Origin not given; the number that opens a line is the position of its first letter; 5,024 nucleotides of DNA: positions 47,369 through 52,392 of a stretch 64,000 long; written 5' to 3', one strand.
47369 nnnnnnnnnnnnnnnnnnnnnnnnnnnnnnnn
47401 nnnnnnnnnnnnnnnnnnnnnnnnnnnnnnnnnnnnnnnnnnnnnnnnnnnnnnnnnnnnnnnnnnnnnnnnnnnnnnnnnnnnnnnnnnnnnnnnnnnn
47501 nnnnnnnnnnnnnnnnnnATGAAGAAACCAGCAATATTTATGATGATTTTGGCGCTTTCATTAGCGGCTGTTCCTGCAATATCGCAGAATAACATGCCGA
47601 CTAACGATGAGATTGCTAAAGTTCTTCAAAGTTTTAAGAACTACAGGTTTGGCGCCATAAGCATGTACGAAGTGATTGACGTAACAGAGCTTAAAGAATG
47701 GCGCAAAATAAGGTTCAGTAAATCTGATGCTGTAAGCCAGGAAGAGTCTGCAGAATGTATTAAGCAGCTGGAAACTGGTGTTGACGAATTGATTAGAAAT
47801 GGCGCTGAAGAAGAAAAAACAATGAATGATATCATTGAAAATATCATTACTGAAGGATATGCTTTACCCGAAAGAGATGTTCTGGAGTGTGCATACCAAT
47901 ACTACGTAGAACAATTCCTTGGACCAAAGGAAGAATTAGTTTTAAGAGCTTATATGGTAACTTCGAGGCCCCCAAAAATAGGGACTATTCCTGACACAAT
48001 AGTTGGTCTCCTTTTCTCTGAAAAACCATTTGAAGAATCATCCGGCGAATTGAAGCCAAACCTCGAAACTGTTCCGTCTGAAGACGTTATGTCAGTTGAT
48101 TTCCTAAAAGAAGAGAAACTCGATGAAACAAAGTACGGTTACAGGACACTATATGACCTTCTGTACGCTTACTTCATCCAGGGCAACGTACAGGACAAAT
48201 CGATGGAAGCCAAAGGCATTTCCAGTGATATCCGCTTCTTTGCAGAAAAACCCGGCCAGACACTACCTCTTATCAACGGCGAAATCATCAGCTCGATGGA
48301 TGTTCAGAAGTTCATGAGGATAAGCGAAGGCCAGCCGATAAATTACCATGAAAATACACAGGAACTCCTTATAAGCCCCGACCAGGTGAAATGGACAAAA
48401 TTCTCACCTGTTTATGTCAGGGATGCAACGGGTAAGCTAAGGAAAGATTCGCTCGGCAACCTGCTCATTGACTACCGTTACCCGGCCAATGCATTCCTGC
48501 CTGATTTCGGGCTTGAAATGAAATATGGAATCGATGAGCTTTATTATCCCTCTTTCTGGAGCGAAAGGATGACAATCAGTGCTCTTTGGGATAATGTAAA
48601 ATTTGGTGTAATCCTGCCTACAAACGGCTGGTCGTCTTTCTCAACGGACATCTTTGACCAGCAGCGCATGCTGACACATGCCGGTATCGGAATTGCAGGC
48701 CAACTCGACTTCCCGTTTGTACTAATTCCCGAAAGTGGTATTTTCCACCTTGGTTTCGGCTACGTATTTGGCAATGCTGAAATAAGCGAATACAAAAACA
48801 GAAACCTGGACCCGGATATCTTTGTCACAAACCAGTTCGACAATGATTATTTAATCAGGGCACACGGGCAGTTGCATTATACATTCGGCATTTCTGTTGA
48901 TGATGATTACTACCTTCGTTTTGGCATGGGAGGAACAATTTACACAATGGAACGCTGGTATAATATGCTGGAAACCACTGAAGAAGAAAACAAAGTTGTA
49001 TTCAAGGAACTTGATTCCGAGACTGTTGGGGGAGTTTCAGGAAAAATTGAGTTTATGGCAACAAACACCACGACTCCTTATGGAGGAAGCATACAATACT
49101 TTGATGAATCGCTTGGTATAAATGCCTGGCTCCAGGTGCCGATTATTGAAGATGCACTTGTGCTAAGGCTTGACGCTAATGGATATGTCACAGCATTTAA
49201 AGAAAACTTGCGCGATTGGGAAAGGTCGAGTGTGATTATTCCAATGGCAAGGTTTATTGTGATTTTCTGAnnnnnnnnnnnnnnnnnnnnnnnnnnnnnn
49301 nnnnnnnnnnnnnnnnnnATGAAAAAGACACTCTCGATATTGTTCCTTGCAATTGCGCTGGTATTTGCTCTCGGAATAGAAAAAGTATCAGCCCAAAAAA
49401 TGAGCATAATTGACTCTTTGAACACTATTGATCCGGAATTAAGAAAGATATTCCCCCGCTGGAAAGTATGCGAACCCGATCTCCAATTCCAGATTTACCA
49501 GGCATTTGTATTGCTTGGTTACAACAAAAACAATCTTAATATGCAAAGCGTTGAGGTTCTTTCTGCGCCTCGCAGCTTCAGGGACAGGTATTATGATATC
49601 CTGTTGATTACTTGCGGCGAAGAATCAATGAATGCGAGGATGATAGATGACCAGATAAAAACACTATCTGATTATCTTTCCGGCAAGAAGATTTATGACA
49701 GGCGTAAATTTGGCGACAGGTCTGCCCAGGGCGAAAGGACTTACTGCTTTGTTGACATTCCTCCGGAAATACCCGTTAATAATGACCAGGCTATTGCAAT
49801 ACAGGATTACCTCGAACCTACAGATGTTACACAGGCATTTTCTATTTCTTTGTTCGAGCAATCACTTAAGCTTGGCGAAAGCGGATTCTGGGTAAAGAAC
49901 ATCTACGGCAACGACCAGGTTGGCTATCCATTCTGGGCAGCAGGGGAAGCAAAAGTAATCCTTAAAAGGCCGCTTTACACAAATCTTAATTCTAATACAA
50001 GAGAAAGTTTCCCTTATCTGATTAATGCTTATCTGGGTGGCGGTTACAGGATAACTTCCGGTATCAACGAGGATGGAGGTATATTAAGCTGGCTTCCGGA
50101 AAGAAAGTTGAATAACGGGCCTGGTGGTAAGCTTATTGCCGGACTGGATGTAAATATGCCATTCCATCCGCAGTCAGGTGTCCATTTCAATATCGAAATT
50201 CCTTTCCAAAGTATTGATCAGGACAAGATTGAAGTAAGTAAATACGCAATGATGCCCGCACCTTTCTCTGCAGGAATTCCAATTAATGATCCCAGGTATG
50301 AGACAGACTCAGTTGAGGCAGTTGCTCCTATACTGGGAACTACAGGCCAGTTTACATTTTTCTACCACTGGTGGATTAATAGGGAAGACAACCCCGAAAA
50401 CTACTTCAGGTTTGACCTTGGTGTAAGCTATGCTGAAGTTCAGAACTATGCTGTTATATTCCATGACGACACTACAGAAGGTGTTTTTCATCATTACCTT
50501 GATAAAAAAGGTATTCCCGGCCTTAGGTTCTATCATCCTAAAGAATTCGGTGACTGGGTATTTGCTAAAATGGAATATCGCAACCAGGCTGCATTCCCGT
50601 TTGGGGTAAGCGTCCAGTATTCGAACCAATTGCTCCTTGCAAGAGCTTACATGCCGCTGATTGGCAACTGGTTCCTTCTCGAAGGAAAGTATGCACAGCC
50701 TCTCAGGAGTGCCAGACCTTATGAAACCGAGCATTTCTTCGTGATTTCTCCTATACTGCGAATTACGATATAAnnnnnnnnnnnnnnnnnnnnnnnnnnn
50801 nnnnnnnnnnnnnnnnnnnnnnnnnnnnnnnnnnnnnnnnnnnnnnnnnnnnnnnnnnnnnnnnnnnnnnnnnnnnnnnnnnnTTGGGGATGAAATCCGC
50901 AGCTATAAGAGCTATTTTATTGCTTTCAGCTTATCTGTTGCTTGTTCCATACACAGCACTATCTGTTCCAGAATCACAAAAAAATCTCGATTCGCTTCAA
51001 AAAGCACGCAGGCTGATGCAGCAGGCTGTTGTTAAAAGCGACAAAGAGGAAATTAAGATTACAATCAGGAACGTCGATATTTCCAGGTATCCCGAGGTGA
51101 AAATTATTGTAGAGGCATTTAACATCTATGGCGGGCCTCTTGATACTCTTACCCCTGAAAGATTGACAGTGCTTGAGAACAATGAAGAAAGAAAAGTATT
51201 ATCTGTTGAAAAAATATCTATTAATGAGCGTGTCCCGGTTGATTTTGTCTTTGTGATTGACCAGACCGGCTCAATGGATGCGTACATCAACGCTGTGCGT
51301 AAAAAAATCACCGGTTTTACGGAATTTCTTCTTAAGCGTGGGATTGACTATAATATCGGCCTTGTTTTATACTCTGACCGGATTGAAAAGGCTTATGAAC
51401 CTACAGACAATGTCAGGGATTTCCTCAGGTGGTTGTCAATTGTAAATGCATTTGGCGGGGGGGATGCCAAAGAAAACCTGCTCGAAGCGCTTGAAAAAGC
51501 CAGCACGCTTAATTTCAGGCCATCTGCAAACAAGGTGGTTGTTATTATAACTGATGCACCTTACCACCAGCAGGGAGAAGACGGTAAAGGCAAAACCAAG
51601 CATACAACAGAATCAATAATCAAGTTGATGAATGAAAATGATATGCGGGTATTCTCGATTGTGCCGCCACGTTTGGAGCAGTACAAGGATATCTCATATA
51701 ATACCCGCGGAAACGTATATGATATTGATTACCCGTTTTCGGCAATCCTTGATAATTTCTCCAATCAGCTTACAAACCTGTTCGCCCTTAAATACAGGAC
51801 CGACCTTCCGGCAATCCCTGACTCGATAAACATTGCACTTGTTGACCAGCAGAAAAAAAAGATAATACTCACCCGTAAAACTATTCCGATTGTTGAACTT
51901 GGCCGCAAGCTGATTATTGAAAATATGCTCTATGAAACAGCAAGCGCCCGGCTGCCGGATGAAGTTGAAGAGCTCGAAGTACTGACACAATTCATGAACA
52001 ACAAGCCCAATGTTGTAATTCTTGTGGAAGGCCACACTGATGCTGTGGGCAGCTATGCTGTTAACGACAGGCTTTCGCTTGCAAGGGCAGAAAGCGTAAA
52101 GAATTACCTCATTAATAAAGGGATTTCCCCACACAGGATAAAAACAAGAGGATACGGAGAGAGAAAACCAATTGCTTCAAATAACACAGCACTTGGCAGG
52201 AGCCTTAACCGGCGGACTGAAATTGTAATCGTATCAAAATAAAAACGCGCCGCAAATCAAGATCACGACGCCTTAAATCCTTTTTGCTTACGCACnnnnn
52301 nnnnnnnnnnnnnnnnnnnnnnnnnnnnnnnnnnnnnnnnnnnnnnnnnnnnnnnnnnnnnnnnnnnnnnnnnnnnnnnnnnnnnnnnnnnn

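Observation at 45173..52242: Candidate unrecognised trans-envelope machine: GldM/PorM-like anchor, two beta-barrels, VWA-OmpA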

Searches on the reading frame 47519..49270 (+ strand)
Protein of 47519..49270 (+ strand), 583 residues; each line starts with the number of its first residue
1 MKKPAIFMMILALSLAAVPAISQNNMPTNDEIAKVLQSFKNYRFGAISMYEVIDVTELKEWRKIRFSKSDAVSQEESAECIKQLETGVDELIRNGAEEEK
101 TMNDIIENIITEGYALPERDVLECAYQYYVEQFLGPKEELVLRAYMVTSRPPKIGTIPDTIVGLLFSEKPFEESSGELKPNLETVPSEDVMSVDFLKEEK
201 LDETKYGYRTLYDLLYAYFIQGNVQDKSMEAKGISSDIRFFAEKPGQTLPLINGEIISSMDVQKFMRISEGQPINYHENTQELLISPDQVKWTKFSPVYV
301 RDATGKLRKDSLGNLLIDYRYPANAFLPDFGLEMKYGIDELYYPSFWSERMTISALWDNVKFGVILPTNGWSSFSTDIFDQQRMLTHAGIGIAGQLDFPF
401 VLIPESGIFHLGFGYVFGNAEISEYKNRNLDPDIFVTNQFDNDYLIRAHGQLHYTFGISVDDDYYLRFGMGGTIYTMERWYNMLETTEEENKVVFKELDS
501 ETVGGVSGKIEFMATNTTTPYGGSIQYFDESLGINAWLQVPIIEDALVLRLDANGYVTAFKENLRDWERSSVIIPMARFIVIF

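Call 5: search_protein_families(library=pfam, proteins=[window:47519-49270:+], max_evalue=0.1)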
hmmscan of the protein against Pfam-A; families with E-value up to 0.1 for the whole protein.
window:47519-49270:+ (583 aa): 0 families

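Call 6: search_protein_families(library=ncbifam, proteins=[window:47519-49270:+], max_evalue=0.1)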
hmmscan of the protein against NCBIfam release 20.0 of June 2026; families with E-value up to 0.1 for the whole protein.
window:47519-49270:+ (583 aa): 0 families

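Call 43: search_solved_structures(query=A2, max_evalue=10)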
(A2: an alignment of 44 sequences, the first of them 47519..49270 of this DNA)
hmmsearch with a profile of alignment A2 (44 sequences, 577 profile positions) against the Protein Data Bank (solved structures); distinct sequences matched with E-value up to 10: 3.
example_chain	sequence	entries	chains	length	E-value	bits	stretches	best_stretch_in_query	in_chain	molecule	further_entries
4g1t_A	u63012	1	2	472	0.19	13.6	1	11-89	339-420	Interferon-induced protein with tetratricopeptide repeats 2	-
7qca_SB0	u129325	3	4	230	0.24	13.3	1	62-130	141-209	eS1 SB0 | eS1 | 40S ribosomal protein S1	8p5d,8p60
6xeh_A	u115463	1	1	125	8.8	8.1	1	55-139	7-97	DE NOVO DESIGNED OR386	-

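Call 83: search_protein_families(library=padloc, proteins=[window:47519-49270:+], max_evalue=0.01)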
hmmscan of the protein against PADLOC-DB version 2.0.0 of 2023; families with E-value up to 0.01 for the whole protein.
window:47519-49270:+ (583 aa): 0 families

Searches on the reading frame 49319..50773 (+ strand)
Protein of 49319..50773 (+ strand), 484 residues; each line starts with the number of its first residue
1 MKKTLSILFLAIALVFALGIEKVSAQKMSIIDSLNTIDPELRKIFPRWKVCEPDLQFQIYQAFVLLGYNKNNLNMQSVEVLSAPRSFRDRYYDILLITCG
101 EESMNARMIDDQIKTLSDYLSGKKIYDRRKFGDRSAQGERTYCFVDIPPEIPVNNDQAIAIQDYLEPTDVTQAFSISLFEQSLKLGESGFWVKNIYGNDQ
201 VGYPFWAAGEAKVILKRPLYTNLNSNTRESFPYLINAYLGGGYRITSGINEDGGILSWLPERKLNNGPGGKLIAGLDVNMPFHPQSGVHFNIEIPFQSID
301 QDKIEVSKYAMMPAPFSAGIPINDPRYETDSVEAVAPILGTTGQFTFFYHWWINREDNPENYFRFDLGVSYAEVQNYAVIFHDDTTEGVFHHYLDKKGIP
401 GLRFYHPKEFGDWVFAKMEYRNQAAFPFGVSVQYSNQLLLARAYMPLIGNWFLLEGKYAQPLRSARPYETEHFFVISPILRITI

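Call 5: search_protein_families(library=pfam, proteins=[window:49319-50773:+], max_evalue=0.1)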
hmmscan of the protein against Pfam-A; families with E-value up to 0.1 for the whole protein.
window:49319-50773:+ (484 aa): 0 families

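Call 6: search_protein_families(library=ncbifam, proteins=[window:49319-50773:+], max_evalue=0.1)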
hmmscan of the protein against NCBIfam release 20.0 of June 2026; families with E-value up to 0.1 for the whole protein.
window:49319-50773:+ (484 aa): 0 families

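Call 44: search_solved_structures(query=A3, max_evalue=10)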
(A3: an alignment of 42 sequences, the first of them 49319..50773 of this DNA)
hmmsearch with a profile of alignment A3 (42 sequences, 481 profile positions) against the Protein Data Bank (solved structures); distinct sequences matched with E-value up to 10: 1.
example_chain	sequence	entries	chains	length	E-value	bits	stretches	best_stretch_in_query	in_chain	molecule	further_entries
7oho_BBB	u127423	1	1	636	0.43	12.4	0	130-188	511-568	AP-2 complex subunit beta,F-BAR domain only protein 2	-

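Call 46: find_homologous_proteins(query=window:49319-50773:+)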
Query window:49319-50773:+ (484 aa): 312 proteins with E <= 0.001 among 5431 candidates; the best 120 are listed.
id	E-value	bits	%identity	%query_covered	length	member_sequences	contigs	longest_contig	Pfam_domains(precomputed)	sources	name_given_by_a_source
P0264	0.0e+0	1129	100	100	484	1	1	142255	-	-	-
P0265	2.6e-188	645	56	100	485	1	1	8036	-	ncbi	-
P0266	1.5e-187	642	55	100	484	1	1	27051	-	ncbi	-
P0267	4.1e-186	638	57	100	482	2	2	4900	-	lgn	-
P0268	2.9e-172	592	55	100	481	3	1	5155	-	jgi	jgi:hypothetical protein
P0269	7.8e-172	590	55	95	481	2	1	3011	-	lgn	-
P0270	5.0e-171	588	53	100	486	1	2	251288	-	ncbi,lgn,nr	ncbi:MAG: hypothetical protein EPN82_14985 [Bacteroidetes bacterium]|nr:MAG: hypothetical protein EP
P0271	5.0e-170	584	54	98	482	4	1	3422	-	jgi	-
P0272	3.0e-169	582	54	99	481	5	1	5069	-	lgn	-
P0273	9.4e-168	577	53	100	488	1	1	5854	-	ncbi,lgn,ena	-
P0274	1.4e-167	576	55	100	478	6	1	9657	-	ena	-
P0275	4.4e-167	575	54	95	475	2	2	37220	-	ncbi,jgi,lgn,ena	jgi:hypothetical protein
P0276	6.4e-167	574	51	100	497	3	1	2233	-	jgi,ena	-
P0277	9.5e-167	574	53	99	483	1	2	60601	-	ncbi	ncbi:MAG: hypothetical protein ACLFQX_05050 [Candidatus Kapaibacterium sp.]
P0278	1.8e-166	573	52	100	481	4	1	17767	-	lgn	-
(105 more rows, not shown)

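Call 52: predict_structure(alignment_id=A4)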
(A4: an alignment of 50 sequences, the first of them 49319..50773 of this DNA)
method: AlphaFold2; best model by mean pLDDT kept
length: 484 residues; sequences in the alignment: 50
mean_pLDDT: 86.8   pTM: 0.68
mean pLDDT of the five models: 86.8, 85.3, 84.0, 83.9, 83.6
residues with pLDDT >= 90: 286; 70-90: 146; 50-70: 35; < 50: 17
segments of 3 or more residues with pLDDT < 50: 22-34, 151-153
pLDDT, mean of each block of 10 residues (from residue 1): 78 75 42 56 85 97 96 95 86 93 92 94 92 85 86 56 75 88 89 92 82 94 83 93 83 66 88 97 94 93 89 92 93 95 97 79 95 96 88 94 94 95 81 94 89 92 91 90 85
secondary structure, 60 per line:
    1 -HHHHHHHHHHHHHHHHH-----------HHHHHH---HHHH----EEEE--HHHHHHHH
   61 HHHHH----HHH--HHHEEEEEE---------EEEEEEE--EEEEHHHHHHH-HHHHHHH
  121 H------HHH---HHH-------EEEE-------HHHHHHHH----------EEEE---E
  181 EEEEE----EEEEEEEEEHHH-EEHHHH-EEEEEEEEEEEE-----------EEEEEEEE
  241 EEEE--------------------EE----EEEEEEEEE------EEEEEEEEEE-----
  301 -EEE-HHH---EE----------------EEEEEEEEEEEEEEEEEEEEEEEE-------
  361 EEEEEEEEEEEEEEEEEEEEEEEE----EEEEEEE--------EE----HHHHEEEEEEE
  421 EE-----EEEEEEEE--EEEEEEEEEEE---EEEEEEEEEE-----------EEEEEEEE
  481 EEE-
elements in order: H2-18 H30-35 H39-42 E47-50 H53-65 E78-83 E93-99 E102-105 H106-112 H114-121 E144-147 H155-162 E173-176 E180-185 E190-198 H205-208 E210-221 E233-244 E271-279 E286-295 E302-304 E330-353 E361-384 E389-395 H410-413 E414-422 E428-435 E438-448 E452-461 E473-483

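Call 54: fold_search(model_id=the predicted structure, library=pdb)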
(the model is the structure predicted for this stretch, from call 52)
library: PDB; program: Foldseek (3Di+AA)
matches with E <= 10: 695; with E <= 0.001: 0
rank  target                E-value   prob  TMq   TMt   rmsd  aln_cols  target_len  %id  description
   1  2ynk                  2.1e-03  0.92  0.22  0.23  15.1       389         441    7  Wzi, an Outer Membrane Protein Involved in Group 1 Capsule Assembly in Escherichia coli, is a Carbohydrate Binding Beta- (released 2013-05-15)
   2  6ehb_A                2.5e-03  0.69  0.19  0.25  18.7       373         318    6  OmpU, an outer membrane protein, of Vibrio cholerae (released 2018-04-25)
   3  4kr8_C                2.6e-03  0.54  0.17  0.21  20.4       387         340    8  Salmonella typhi OmpF complex with Daunomycin (released 2014-05-28)
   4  5onu_A                3.3e-03  0.54  0.18  0.23  18.9       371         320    5  Trimeric OmpU structure (released 2018-01-03)
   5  1i78_B                3.3e-03  0.28  0.11  0.17  22.6       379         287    9  CRYSTAL STRUCTURE OF OUTER MEMBRANE PROTEASE OMPT FROM ESCHERICHIA COLI (released 2001-10-03)
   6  2iah_A                4.0e-03  0.69  0.19  0.14  13.4       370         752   10  Crystal structure of the ferripyoverdine receptor of the outer membrane of Pseudomonas aeruginosa bound to ferripyover (released 2007-09-11)
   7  4xnl                  4.5e-03  0.72  0.22  0.24  18.5       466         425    8  X-ray structure of AlgE2 (released 2015-06-03)
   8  2o5p_A                5.9e-03  0.72  0.21  0.15  12.7       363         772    9  Crystal structure of the full length ferric pyoverdine outer membrane receptor FpvA of Pseudomonas aeruginosa in its a (released 2007-10-30)
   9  5o65_C                7.7e-03  0.82  0.23  0.35  17.2       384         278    5  Crystal Structure of the Pseudomonas functional amyloid secretion protein FapF (released 2017-08-23)
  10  8b4i_A                8.5e-03  0.63  0.17  0.22  15.6       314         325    8  Cryo-EM structure of the Neurospora crassa TOM core complex at 3.3 angstrom (released 2023-08-09)
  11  5o68_L                1.1e-02  0.82  0.24  0.39  12.6       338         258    9  Crystal Structure of the Pseudomonas functional amyloid secretion protein FapF - R157A mutant (released 2017-08-23)
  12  9hjm_F                1.1e-02  0.44  0.21  0.25  21.4       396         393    8  Porphyromonas gingivalis BAM complex (released 2025-11-19)
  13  4b61_A                1.1e-02  0.87  0.26  0.28  10.4       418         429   10  In meso structure of alginate transporter, AlgE, from Pseudomoas aeruginosa, PAO1. Crystal form 3. (released 2013-07-17)
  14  1i78_A                1.2e-02  0.15  0.11  0.15  22.7       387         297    8  CRYSTAL STRUCTURE OF OUTER MEMBRANE PROTEASE OMPT FROM ESCHERICHIA COLI (released 2001-10-03)
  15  8q2o                  1.2e-02  0.90  0.26  0.27   9.8       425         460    8  Structure of alginate transporter AlgE from P. aeruginosa PAO1 by using Se-MAG for the the lipid cubic phase crystalliza (released 2024-05-15)
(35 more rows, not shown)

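Call 83: search_protein_families(library=padloc, proteins=[window:49319-50773:+], max_evalue=0.01)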
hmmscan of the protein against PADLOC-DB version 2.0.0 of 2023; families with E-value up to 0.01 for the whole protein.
window:49319-50773:+ (484 aa): 0 families

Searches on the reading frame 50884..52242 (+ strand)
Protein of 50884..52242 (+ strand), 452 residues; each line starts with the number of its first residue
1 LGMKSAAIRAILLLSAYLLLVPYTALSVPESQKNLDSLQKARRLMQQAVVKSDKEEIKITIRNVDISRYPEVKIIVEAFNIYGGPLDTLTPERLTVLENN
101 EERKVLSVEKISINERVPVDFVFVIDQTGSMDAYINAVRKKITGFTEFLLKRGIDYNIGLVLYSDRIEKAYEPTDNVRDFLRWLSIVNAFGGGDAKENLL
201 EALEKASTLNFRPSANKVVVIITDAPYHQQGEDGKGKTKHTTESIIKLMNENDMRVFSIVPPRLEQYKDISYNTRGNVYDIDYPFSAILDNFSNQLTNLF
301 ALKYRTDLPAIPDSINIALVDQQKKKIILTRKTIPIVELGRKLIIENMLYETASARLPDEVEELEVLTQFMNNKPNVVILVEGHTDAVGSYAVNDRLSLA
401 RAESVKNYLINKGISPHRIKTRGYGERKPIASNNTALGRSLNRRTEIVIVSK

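Call 5: search_protein_families(library=pfam, proteins=[window:50884-52242:+], max_evalue=0.1)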
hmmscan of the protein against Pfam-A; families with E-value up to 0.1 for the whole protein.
window:50884-52242:+ (452 aa): 8 families
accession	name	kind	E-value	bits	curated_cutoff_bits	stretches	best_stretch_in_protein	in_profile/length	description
PF00691.25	OmpA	-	6.8e-22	78.1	27.2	1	350-443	2-98/98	OmpA family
PF25106.1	VWA_4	-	1.2e-12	48.2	27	1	121-271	2-157/169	von Willebrand factor A domain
PF13519.12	VWA_2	-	4.4e-10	40.6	27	1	122-225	2-106/107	von Willebrand factor type A domain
PF00092.34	VWA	-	1.2e-09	39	23.8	1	120-259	1-137/174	von Willebrand factor type A domain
PF11265.14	Med25_VWA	-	5.5e-06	26.7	21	1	121-263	7-176/213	Mediator complex subunit 25 von Willebrand factor type A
PF05762.20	VWA_CoxE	-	0.0016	18.4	26.4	1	115-236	53-164/222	VWA domain containing CoxE-like protein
PF00362.24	Integrin_beta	-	0.0035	17.5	24.8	0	115-167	2-54/248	Integrin beta chain VWA domain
PF24909.1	vWA_SIBA-E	-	0.022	14.7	27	1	98-231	13-153/284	Integrin beta-like protein A-E, vWA-like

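Call 6: search_protein_families(library=ncbifam, proteins=[window:50884-52242:+], max_evalue=0.1)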
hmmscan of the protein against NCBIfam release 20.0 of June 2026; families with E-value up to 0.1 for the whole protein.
window:50884-52242:+ (452 aa): 43 families (the best 25 are shown)
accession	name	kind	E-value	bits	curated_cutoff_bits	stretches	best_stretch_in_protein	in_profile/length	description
NF053611.1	YiaD_Gzip_OmpA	equivalog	1.4e-31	109.8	175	1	343-449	96-206/206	YiaD family glycine zipper/OmpA-like lipoprotein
NF053613.1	OMP_toxin_LptF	equivalog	2.8e-25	89.4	400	1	345-449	140-245/256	lipotoxin F family OmpA-related lipoprotein LptF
NF053612.1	anchor_PA1041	equivalog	1.8e-24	87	250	1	346-449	131-235/236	PA1041 family peptidoglycan-binding anchor lipoprotein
NF053607.1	CHU_0125_OmpA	equivalog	3.5e-24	85.3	620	1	328-450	513-637/639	CHU_0125 family OmpA-like outer membrane integrity protein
NF045787.1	OmpABordt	equivalog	4e-23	82.1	200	1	365-450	105-190/194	outer membrane protein OmpA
NF053585.1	OMP_LP_YfiB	equivalog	9.1e-22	77.7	128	1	363-451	74-162/163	outer membrane lipoprotein YfiB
NF006541.1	PRK09038.1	equivalog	1.5e-20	73.9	283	1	312-451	110-250/253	flagellar motor protein MotD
NF052230.1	T9SS_PorE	exception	1.8e-20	72.8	600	1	336-430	505-600/648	PorE family type IX secretion system protein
NF045788.1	Omp38Acinit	equivalog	3.2e-19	69.2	500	1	367-449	263-346/354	outer membrane protein Omp38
TIGR03350.1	type_VI_ompA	equivalog_domain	8.5e-19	67.9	139.8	1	344-449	28-137/137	type VI secretion system protein TssL, long form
NF007804.1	PRK10510.1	equivalog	6.6e-18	64.9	307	1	347-449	113-216/219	OmpA family lipoprotein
NF033763.1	exchanger_TraB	exception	1.7e-17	62.6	700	1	343-450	389-498/522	outer membrane exchange protein TraB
TIGR02802.1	Pal_lipo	equivalog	1.8e-17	63.4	125.35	1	354-448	8-103/104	peptidoglycan-associated lipoprotein Pal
NF005444.0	PRK07033.1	equivalog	2.7e-16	59.6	520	1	348-450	316-422/438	DotU family type VI secretion system protein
NF038224.1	OmpA_like_CmpA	equivalog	1.1e-15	57.8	300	1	317-450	76-215/233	C-OmpA-like family protein CmpA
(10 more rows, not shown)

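Call 83: search_protein_families(library=padloc, proteins=[window:50884-52242:+], max_evalue=0.01)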
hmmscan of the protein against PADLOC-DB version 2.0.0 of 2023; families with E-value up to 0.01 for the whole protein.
window:50884-52242:+ (452 aa): 6 families
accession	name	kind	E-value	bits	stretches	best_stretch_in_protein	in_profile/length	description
PDLC00651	ZorB3|ZorB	-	1.7e-11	42.1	1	339-451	82-204/215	MotB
PDLC00609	ZorB1|ZorB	-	5.4e-09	33.9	1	378-449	135-214/232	MotB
PDLC00612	ZorB1|ZorB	-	5.7e-08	30.6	1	379-450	187-267/293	MotB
PDLC00611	ZorB1|ZorB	-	3.9e-05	21.4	1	378-412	135-169/240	MotB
PDLC00610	ZorB1|ZorB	-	0.00021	19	1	379-449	150-234/254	MotB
PDLC00608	ZorB1|ZorB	-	0.0077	13.6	0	378-447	137-223/243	MotB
